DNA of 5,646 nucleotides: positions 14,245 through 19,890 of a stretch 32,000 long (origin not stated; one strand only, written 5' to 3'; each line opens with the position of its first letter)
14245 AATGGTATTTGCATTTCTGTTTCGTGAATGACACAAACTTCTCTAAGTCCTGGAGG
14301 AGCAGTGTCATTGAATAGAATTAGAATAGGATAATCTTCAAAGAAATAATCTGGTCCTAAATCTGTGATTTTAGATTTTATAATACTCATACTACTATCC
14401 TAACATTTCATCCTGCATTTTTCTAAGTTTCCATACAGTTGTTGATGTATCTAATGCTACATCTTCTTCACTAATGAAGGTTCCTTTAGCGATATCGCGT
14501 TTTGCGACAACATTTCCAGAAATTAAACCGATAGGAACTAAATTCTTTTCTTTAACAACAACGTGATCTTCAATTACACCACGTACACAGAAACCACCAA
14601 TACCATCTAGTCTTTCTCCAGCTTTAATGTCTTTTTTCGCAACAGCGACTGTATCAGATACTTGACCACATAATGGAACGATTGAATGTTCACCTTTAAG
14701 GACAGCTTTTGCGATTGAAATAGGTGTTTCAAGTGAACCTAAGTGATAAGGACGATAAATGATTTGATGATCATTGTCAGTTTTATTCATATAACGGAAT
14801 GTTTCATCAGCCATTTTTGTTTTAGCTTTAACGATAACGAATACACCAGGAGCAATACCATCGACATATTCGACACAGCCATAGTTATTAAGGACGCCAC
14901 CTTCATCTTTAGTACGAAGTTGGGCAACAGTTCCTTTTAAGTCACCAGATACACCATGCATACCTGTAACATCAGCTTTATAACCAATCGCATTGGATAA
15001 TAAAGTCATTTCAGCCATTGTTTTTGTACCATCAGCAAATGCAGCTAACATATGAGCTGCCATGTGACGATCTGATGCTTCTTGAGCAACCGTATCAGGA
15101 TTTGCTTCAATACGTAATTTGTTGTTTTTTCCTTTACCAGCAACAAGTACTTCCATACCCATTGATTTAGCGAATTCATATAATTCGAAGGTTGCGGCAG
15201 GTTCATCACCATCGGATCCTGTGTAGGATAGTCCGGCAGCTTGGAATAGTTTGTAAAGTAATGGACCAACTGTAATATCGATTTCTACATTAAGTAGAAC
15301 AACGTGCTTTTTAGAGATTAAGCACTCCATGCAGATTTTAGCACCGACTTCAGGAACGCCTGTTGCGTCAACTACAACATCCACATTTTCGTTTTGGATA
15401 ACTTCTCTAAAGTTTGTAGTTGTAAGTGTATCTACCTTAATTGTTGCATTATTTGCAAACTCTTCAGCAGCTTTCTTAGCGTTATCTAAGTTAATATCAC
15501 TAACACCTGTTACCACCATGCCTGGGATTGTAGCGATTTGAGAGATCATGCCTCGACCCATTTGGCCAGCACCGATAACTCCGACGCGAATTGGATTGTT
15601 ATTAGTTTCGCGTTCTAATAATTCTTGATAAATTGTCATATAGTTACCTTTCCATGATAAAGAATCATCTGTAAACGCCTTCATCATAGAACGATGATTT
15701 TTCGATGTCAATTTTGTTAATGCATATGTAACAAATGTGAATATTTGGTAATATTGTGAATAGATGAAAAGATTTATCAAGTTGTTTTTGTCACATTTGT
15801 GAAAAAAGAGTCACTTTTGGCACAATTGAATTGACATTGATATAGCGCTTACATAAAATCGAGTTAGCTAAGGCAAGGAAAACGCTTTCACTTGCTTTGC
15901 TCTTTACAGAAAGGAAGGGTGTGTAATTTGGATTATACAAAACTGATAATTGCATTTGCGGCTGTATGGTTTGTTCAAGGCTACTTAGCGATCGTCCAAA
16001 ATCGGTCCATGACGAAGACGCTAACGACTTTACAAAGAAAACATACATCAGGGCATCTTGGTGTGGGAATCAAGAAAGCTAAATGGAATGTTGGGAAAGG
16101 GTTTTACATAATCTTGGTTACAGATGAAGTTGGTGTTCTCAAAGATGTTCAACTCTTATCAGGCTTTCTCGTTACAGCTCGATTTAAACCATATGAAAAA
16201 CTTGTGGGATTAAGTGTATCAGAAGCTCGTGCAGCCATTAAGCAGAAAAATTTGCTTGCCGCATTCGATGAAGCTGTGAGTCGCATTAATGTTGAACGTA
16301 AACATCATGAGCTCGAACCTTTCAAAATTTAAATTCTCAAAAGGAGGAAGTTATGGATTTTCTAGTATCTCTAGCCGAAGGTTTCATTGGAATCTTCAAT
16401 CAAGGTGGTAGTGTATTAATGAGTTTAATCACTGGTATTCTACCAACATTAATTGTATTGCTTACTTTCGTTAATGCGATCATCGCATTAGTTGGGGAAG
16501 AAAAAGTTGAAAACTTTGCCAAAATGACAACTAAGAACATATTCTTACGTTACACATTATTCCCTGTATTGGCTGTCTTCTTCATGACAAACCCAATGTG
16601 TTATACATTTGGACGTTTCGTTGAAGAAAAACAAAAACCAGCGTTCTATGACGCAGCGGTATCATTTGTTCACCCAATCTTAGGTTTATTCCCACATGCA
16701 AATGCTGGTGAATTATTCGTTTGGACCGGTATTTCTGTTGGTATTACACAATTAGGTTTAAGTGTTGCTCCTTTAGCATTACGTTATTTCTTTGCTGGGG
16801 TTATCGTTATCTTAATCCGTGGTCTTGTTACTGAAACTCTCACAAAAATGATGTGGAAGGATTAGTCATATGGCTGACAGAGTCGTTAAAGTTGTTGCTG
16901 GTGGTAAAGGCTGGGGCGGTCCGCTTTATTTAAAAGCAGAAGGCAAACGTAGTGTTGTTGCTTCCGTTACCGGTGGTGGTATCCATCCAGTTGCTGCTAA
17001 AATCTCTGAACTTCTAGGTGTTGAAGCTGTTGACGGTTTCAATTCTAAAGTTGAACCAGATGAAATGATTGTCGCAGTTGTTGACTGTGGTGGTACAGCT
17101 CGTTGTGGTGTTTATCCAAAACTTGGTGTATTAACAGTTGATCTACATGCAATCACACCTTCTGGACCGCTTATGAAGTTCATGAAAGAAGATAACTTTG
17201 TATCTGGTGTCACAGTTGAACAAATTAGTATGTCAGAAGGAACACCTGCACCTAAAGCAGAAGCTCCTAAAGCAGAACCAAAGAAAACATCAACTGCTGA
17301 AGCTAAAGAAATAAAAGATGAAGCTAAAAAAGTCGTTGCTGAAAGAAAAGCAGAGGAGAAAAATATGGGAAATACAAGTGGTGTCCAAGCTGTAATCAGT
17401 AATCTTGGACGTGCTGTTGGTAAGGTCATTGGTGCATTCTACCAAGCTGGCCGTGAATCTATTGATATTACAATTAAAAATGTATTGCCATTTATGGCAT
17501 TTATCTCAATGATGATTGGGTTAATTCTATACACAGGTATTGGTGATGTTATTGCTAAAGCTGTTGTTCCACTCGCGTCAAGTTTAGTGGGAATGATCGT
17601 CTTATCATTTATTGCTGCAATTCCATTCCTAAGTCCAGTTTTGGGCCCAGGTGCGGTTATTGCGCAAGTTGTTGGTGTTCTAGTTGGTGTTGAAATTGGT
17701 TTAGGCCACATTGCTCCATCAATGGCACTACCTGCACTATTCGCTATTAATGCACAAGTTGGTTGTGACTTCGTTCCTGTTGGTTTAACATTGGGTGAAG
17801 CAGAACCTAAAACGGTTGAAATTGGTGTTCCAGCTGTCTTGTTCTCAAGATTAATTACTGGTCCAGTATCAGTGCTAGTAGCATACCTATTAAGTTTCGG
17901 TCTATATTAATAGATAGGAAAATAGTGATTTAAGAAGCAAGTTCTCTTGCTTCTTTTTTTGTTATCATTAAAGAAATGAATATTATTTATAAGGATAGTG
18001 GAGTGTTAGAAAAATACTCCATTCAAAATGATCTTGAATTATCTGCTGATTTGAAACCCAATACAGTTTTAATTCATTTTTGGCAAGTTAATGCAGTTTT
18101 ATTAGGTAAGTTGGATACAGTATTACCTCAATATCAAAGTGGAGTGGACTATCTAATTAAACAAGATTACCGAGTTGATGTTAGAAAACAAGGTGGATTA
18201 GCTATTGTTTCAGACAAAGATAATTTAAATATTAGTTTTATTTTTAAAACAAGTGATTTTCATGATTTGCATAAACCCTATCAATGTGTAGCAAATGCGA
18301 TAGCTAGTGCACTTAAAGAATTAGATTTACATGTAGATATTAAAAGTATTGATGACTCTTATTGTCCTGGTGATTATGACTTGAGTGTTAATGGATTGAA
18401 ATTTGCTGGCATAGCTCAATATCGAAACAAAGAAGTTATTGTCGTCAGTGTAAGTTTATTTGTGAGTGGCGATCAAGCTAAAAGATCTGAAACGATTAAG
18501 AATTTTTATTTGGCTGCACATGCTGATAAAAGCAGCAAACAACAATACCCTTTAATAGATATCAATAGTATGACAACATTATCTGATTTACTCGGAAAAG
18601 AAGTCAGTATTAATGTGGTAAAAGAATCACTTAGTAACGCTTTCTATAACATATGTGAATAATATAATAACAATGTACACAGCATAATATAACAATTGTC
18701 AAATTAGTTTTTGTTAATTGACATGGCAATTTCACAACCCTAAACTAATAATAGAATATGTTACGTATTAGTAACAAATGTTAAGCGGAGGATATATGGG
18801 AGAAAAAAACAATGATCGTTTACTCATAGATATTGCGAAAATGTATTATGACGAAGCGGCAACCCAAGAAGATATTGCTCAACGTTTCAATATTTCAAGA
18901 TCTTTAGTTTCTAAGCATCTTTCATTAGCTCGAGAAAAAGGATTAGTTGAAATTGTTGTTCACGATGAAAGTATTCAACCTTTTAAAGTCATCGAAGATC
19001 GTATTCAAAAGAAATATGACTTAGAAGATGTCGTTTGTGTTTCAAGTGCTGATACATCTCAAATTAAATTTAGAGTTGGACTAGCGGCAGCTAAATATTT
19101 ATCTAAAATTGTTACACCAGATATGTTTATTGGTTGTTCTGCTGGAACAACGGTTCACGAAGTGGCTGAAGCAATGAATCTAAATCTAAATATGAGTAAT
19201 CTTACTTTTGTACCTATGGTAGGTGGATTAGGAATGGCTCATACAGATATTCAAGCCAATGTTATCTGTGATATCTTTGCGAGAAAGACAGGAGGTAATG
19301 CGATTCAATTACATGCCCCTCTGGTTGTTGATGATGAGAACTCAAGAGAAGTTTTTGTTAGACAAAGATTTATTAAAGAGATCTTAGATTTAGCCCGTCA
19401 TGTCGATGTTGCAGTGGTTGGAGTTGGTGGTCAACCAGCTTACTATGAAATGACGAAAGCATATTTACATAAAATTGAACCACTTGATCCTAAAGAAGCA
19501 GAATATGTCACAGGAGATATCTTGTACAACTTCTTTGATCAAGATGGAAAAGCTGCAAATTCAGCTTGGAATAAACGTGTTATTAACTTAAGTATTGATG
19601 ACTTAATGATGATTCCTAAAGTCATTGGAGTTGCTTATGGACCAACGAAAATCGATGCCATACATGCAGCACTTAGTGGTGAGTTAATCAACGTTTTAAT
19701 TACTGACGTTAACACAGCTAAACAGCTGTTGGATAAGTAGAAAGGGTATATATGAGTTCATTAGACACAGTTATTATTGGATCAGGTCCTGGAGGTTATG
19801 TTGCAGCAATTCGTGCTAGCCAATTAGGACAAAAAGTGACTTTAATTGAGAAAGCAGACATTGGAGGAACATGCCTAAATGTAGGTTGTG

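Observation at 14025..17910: Sorbitol PTS locus without the canonical SDR sorbitol-6-phosphate dehydrogenase; a homoserine-dehydrogenase-like/SAF-domain oxidoreductase takes its place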

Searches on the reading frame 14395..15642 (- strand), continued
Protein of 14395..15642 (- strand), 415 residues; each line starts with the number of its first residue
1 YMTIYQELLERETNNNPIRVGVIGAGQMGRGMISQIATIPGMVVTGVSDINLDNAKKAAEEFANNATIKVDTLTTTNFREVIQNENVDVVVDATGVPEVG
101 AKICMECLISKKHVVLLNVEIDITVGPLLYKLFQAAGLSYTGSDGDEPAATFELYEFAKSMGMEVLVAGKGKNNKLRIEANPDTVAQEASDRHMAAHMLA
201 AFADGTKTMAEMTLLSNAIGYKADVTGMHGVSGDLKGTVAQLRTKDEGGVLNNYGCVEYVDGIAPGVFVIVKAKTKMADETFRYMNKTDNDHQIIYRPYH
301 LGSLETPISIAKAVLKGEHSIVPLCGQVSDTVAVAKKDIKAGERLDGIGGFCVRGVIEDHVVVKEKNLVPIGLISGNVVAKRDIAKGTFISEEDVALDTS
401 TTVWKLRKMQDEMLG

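Call 69: search_protein_families(library=pfam, proteins=[L051:998-1798:+, L051:1773-3659:+, L051:3692-4177:+, L051:6519-7754:+, L051:7758-8822:+, L051:8835-9476:+], max_evalue=0.00001)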
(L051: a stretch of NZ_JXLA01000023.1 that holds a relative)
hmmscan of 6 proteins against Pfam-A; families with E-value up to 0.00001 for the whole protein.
L051:998-1798:+ (266 aa): 4 families
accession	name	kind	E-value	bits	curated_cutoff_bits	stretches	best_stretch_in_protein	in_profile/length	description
PF00106.31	adh_short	-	4.6e-51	173.5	26.6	1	10-202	1-192/195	short chain dehydrogenase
PF13561.12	adh_short_C2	-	3.1e-44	151.8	27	1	19-263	6-235/236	Enoyl-(Acyl carrier protein) reductase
PF08659.16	KR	-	3.6e-12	47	22.6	1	52-191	56-178/180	KR domain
PF01370.27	Epimerase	-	6.5e-07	29.4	20.9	1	12-177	1-161/240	NAD dependent epimerase/dehydratase family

L051:1773-3659:+ (628 aa): 6 families
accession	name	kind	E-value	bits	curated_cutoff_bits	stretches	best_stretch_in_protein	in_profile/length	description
PF05043.19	Mga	-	1.4e-11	45.3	21.1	1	109-177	21-85/87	Mga helix-turn-helix domain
PF08279.18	HTH_11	-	3.2e-11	43.4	25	1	109-161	5-53/55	HTH domain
PF00874.25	PRD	-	5.9e-09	36.6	23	1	299-384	3-88/90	PRD domain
PF00359.27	PTS_EIIA_2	-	5.8e-07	30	27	1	504-625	18-141/144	Phosphoenolpyruvate-dependent sugar phosphotransferase system, EIIA 2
PF08280.17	HTH_Mga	-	6.2e-07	29.7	23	0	109-146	10-46/59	M protein trans-acting positive regulator (MGA) HTH domain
PF08220.18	HTH_DeoR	-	1.3e-06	28.5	21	0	114-145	9-40/57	DeoR-like helix-turn-helix domain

L051:3692-4177:+ (161 aa): 1 family
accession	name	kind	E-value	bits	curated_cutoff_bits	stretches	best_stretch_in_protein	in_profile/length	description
PF06923.16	GutM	-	3.9e-35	120.6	25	1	6-111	2-106/107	Glucitol operon activator protein (GutM)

L051:6519-7754:+ (411 aa): 2 families
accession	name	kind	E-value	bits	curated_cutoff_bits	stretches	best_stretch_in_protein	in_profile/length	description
PF01636.29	APH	-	8.1e-11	42.6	23.2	1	40-285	1-222/239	Phosphotransferase enzyme family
PF04655.20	APH_6_hur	-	1.3e-06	28.4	27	1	216-274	140-200/252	Aminoglycoside/hydroxyurea antibiotic resistance kinase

L051:7758-8822:+ (354 aa): 1 family
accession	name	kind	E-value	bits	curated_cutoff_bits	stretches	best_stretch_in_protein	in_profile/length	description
PF01008.23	IF-2B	-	1.2e-47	163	22.4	1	71-338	14-280/280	Initiation factor 2 subunit family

L051:8835-9476:+ (213 aa): 1 family
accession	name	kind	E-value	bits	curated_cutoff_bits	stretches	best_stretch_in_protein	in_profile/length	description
PF00596.27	Aldolase_II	-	1.1e-50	172.5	22.2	1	10-182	3-181/183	Class II Aldolase and Adducin N-terminal domain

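Call 91: search_protein_families(library=ncbifam, proteins=[L083:8974-10299:+, L083:1534-2532:-], max_evalue=1e-8)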
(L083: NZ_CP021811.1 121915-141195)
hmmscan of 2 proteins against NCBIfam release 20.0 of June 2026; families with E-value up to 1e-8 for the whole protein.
L083:8974-10299:+ (441 aa): 0 families

L083:1534-2532:- (332 aa): 13 families
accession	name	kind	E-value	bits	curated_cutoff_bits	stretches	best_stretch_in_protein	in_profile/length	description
TIGR04382.1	myo_inos_iolC_N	equivalog_domain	2.5e-31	109.1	300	1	35-306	26-304/309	5-dehydro-2-deoxygluconokinase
TIGR02152.1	D_ribokin_bact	equivalog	6.1e-31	107.8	299.65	1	11-301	4-290/298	ribokinase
NF049991.1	TagKinase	equivalog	2.4e-26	92.3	420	1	46-317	41-321/321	tagatose kinase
NF008353.0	PRK11142.1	equivalog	4.9e-23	82.1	341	1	23-311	19-303/307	ribokinase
NF007321.0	PRK09813.1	equivalog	9.2e-19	67.9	247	1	44-289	25-252/261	fructoselysine 6-kinase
NF053626.1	RibKinHalex1628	equivalog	2.5e-17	63.3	330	1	14-299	10-280/293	ATP-dependent ribose-1-phosphate kinase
NF040938.1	KDG_KDGal_kin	equivalog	1.3e-15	57.3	400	1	34-311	21-303/305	bifunctional 2-dehydro-3-deoxygluconokinase/2-dehydro-3-deoxygalactonokinase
TIGR03168.1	1-PFK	subfamily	3.9e-14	52.3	216.4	1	192-298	178-288/305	hexose kinase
NF006957.1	PRK09434.1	equivalog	8e-14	51.8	450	1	42-292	26-281/302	fructokinase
NF041134.1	R1P_kin_Thcocales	equivalog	2.4e-13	50.2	500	1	35-307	29-278/291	ADP-dependent ribose-1-phosphate kinase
NF041332.1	KDG_KDGal_kin_Halo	equivalog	4.6e-13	49.3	440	1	35-301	25-301/320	bifunctional 2-dehydro-3-deoxygluconokinase/2-dehydro-3-deoxygalactonokinase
TIGR03828.1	pfkB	equivalog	1.2e-11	44.3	292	1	194-299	180-289/305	1-phosphofructokinase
NF047869.1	myo_kin_aldol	exception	6.4e-09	34.7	600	0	6-173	7-170/586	bifunctional 5-dehydro-2-deoxygluconokinase/5-dehydro-2-deoxyphosphogluconate aldolase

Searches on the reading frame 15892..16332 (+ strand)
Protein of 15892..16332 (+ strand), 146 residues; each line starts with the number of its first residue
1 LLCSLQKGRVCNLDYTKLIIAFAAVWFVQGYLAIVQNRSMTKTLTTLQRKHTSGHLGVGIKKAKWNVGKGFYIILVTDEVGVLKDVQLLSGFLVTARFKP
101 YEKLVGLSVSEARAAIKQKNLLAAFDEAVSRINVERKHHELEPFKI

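Call 3: search_protein_families(library=pfam, proteins=[window:15892-16332:+])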
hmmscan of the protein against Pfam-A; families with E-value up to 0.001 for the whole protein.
window:15892-16332:+ (146 aa): 1 family
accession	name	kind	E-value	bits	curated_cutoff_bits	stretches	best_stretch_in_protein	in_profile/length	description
PF06923.16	GutM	-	9.2e-15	55.1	25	1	18-121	2-101/107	Glucitol operon activator protein (GutM)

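Call 4: search_protein_families(library=ncbifam, proteins=[window:15892-16332:+])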
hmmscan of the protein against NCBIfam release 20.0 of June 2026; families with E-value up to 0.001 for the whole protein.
window:15892-16332:+ (146 aa): 0 families

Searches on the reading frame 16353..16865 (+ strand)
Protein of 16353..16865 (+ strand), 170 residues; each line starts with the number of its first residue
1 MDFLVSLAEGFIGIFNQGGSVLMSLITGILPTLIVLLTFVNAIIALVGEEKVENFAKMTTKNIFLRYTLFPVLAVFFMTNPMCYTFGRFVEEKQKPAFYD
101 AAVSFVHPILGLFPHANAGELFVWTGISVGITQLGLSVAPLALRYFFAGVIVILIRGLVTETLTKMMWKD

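Call 3: search_protein_families(library=pfam, proteins=[window:16353-16865:+])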
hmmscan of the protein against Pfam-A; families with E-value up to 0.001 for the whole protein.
window:16353-16865:+ (170 aa): 2 families
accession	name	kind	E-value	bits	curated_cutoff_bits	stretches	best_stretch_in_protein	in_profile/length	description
PF03608.18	EII-GUT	-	1.4e-75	253.4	25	1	4-169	1-166/167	PTS system enzyme II sorbitol-specific factor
PF16983.11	MFS_MOT1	-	0.00021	22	30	0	37-138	12-84/111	Molybdate transporter of MFS superfamily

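Call 4: search_protein_families(library=ncbifam, proteins=[window:16353-16865:+])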
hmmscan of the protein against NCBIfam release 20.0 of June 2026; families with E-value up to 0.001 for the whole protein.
window:16353-16865:+ (170 aa): 2 families
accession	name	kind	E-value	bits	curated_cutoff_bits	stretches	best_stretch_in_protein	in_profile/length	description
NF049923.1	PTSGlctlSorbSrlA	equivalog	3.3e-66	222.6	150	1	1-169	1-169/179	PTS glucitol/sorbitol transporter subunit IIC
TIGR00821.1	EII-GUT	subfamily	4.6e-53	179.8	166.3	1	1-169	2-170/181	glucitol/sorbitol-specific PTS transporter subunit IIC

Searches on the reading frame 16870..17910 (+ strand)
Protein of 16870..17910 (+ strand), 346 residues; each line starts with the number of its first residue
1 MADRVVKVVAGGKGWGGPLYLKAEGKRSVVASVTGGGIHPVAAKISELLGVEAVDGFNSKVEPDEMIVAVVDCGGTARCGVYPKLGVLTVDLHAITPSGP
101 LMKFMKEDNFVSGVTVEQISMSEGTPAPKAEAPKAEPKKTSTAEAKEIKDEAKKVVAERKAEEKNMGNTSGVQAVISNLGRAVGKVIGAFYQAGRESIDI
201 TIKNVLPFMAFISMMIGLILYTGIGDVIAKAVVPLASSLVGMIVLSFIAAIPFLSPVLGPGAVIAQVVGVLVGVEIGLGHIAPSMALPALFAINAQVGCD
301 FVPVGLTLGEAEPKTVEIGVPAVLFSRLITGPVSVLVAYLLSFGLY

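Call 3: search_protein_families(library=pfam, proteins=[window:16870-17910:+])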
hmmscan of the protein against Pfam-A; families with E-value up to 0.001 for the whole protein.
window:16870-17910:+ (346 aa): 2 families
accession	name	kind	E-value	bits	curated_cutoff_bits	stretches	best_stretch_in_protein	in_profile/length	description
PF03612.19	EIIBC-GUT_N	-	1.8e-62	210.8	22.8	1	6-199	2-184/184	Sorbitol phosphotransferase enzyme II N-terminus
PF07663.16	EIIBC-GUT_C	-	9.5e-47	157.5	25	1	254-346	1-93/93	Sorbitol phosphotransferase enzyme II C-terminus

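Call 4: search_protein_families(library=ncbifam, proteins=[window:16870-17910:+])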
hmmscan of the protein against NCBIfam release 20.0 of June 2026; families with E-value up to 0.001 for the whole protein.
window:16870-17910:+ (346 aa): 2 families
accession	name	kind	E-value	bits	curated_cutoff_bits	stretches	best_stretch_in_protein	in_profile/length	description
NF049924.1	PTSGlctlSorbSrlE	equivalog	8e-139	462.2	400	1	5-346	3-330/330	PTS glucitol/sorbitol transporter subunit IIB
TIGR00825.1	EIIBC-GUT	subfamily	4.8e-106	354.6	458.7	1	6-346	3-330/331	glucitol/sorbitol-specific PTS transporter subunit IIBC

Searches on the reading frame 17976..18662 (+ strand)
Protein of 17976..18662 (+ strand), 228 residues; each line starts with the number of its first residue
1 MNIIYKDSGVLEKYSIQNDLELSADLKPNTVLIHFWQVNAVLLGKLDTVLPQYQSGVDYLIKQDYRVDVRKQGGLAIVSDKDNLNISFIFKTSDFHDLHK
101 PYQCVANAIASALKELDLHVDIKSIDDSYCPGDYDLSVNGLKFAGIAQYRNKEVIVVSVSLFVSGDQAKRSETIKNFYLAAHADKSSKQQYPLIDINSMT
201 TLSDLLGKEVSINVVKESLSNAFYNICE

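Call 3: search_protein_families(library=pfam, proteins=[window:17976-18662:+])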
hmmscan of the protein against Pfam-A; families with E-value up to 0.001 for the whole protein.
window:17976-18662:+ (228 aa): 2 families
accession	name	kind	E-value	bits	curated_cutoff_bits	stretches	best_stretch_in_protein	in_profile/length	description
PF21948.1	LplA-B_cat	-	2.3e-31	109.8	27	1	28-223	20-199/200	Lipoyl protein ligase A/B catalytic domain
PF03099.24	BPL_LplA_LipB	-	1.6e-09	38.2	21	1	62-166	23-133/133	Biotin/lipoate A/B protein ligase family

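Call 4: search_protein_families(library=ncbifam, proteins=[window:17976-18662:+])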
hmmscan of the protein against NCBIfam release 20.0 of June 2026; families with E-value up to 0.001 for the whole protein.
window:17976-18662:+ (228 aa): 5 families
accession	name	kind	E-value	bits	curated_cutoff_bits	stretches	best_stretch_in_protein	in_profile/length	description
NF053589.1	OctGcvHOcttfase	equivalog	3.5e-49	167.8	400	1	36-223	51-240/276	octanoyl-[GcvH]:protein N-octanoyltransferase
NF047857.1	LipGcvHLiptaseLipL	equivalog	3.2e-45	154.9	450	1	24-224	43-243/277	lipoyl-[GcvH]:protein N-lipoyltransferase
TIGR00545.2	lipoyltrans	equivalog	4.5e-12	45.6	280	1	25-224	24-206/328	lipoate--protein ligase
NF053790.1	LplA_LipA_fuse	exception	4.8e-11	41.9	800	1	35-191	37-183/606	bifunctional lipoate--protein ligase/lipoyl synthase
NF053750.1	LplA_large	exception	7.9e-05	22.2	480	1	28-159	30-155/248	lipoate-protein ligase large subunit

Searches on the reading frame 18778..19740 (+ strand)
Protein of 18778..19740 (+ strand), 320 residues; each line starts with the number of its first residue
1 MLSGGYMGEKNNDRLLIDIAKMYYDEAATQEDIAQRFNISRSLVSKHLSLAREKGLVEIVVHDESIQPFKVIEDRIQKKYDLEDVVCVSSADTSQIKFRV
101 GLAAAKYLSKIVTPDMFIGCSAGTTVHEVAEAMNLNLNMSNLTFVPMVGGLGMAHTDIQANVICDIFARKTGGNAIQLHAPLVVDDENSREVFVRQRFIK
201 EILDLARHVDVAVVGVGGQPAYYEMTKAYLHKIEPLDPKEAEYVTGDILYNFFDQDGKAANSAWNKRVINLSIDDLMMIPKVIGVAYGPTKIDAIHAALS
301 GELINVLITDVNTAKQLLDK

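Call 3: search_protein_families(library=pfam, proteins=[window:18778-19740:+])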
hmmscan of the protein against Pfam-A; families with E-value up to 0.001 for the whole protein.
window:18778-19740:+ (320 aa): 8 families
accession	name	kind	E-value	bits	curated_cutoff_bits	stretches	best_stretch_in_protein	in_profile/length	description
PF04198.19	Sugar-bind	-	4.5e-61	206.7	27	1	72-318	9-256/257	Putative sugar-binding domain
PF04545.22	Sigma70_r4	-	1.4e-06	28.1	24.1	1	21-54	14-47/50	Sigma-70, region 4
PF12802.13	MarR_2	-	9.8e-06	26.1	27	1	28-60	21-53/61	MarR family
PF02082.26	Rrf2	-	7.7e-05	23.3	30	1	14-59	10-55/132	Iron-dependent Transcriptional regulator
PF13412.12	HTH_24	-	8.4e-05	22.5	21.9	1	28-58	18-48/48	Winged helix-turn-helix DNA-binding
PF08281.18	Sigma70_r4_2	-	0.00019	21.5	25.7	0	22-54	21-53/54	Sigma-70, region 4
PF13384.12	HTH_23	-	0.0003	21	24.6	0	19-56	10-46/50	Homeodomain-like domain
PF08279.18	HTH_11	-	0.00084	19.6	25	0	26-59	14-46/55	HTH domain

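Call 4: search_protein_families(library=ncbifam, proteins=[window:18778-19740:+])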
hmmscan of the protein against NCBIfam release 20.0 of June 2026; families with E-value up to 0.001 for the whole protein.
window:18778-19740:+ (320 aa): 5 families
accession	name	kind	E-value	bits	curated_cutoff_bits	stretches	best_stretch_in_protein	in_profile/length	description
NF053881.1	TransRegDeoRBac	equivalog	8.8e-63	212.3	420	1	9-318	2-310/311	DNA-binding transcriptional repressor DeoR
NF011947.0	PRK15418.1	equivalog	2.3e-38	132.2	486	1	12-319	15-316/319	transcriptional regulator LsrR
TIGR02937.1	sigma70-ECF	superfamily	8.4e-05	22.3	42.9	1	19-54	125-160/165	sigma-70 family RNA polymerase sigma factor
NF033789.1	repress_SdpR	subfamily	0.00017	21.4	100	1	18-58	12-52/79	autorepressor SdpR family transcription factor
NF033788.1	HTH_metalloreg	subfamily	0.00019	21.2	55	1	26-58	24-56/77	metalloregulator ArsR/SmtB family transcription factor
